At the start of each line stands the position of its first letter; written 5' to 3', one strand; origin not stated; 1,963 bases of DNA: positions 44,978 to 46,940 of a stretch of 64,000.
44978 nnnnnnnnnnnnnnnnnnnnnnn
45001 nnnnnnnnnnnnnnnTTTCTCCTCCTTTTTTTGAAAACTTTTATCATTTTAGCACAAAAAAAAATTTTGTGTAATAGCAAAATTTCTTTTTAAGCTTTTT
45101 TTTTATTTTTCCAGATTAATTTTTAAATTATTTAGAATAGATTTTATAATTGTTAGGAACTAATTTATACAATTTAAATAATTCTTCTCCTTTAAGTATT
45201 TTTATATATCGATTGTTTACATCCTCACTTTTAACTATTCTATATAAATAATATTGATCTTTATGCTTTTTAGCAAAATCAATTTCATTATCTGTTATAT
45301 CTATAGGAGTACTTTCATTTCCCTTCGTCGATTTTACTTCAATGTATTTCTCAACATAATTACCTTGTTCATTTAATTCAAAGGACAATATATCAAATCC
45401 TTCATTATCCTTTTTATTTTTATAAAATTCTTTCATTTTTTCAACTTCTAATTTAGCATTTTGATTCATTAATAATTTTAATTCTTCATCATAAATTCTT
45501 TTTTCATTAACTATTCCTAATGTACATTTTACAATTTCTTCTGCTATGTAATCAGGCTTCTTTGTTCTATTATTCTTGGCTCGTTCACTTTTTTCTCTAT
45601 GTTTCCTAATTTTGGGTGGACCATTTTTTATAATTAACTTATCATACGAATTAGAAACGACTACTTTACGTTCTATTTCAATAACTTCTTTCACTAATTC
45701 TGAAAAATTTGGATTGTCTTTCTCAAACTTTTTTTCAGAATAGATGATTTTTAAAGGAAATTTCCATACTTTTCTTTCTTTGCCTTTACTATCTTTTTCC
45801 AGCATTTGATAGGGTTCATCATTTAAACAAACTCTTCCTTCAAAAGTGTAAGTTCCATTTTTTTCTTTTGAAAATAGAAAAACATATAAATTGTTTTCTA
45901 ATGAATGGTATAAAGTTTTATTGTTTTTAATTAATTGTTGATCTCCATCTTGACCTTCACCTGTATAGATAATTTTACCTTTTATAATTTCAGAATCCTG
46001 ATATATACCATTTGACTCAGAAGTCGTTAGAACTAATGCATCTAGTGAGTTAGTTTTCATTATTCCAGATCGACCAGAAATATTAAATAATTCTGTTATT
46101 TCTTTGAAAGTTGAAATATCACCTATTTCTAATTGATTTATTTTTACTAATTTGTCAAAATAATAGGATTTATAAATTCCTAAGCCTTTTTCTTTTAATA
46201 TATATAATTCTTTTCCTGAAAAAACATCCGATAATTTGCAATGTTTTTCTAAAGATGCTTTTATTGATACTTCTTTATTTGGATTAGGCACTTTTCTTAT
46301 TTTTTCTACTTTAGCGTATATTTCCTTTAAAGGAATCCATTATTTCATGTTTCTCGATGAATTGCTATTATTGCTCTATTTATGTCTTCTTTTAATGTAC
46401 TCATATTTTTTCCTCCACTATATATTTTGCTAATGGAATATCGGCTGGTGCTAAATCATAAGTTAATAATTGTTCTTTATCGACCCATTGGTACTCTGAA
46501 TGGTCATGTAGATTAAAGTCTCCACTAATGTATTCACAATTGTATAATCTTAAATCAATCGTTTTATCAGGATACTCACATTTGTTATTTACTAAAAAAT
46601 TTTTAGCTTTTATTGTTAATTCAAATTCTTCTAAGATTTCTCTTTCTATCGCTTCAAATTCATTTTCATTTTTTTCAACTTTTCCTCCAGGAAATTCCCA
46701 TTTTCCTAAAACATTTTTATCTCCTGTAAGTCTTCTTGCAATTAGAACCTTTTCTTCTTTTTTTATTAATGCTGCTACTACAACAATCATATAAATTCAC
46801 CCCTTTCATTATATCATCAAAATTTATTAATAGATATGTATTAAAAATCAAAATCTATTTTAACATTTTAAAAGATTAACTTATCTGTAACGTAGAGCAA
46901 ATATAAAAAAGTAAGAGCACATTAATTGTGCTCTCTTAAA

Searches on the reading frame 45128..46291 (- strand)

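Call 89: search_protein_families(library=pfam, proteins=[window:45128-46291:-], max_evalue=0.001)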
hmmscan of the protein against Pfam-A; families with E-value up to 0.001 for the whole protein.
window:45128-46291:- (387 aa): 1 family
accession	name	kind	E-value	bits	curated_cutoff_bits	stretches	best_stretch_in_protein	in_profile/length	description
PF13020.12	NOV_C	-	1.2e-15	57.7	22.1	1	280-358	11-85/91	Protein NO VEIN, C-terminal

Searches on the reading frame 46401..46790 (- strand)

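Call 89: search_protein_families(library=pfam, proteins=[window:46401-46790:-], max_evalue=0.001)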
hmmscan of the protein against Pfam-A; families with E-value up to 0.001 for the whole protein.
window:46401-46790:- (129 aa): 2 families
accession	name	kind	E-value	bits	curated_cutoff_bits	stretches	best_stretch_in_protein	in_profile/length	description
PF00293.34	NUDIX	-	9e-15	55.3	21.1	1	4-120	6-130/134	NUDIX domain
PF14815.12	NUDIX_4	-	8.3e-14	51.8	35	1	5-120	2-110/113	NUDIX domain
